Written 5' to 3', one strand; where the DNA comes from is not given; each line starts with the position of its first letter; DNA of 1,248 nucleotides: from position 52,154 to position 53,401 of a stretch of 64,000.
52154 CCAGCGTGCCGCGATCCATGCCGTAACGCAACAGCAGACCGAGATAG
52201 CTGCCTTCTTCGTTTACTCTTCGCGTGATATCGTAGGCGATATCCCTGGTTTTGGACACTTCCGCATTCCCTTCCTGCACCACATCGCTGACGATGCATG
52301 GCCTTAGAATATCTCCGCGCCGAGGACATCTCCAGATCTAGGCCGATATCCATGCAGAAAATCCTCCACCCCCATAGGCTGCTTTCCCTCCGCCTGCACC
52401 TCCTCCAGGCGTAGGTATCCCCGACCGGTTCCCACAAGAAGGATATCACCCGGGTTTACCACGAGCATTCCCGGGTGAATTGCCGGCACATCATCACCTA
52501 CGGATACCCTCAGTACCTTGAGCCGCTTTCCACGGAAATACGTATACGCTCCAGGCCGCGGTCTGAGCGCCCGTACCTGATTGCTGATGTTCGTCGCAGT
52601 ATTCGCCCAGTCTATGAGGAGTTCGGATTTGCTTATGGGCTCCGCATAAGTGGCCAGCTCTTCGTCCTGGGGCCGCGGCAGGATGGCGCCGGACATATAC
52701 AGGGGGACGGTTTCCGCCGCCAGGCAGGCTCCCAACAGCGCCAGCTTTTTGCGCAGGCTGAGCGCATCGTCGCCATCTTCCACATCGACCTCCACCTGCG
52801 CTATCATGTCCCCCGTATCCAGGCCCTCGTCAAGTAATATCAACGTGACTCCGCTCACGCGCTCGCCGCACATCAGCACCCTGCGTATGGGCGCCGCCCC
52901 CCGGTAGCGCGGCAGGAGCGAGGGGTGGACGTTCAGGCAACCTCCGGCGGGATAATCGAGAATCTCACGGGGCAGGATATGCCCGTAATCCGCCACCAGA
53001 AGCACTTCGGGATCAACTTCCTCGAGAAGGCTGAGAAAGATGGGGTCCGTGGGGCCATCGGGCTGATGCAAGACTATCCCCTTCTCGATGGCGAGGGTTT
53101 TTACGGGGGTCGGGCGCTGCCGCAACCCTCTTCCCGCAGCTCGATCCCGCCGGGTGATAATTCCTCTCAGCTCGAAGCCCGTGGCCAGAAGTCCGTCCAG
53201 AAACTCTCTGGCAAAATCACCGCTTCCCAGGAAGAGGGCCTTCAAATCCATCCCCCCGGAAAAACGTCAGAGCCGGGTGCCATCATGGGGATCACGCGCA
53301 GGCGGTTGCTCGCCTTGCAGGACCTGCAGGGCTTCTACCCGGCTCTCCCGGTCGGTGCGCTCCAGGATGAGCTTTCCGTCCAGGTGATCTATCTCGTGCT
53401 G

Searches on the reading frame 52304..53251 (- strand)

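Call 88: search_protein_families(library=pfam, proteins=[window:52304-53251:-], max_evalue=0.00001)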
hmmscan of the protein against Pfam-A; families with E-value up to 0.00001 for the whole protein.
window:52304-53251:- (315 aa): 2 families
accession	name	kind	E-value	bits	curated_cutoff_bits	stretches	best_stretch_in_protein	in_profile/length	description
PF00551.24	Formyl_trans_N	-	9.6e-38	130.2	26.1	1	5-171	3-170/181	Formyl transferase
PF02911.23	Formyl_trans_C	-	3.5e-25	88.5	21.1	1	206-303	2-100/100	Formyl transferase, C-terminal domain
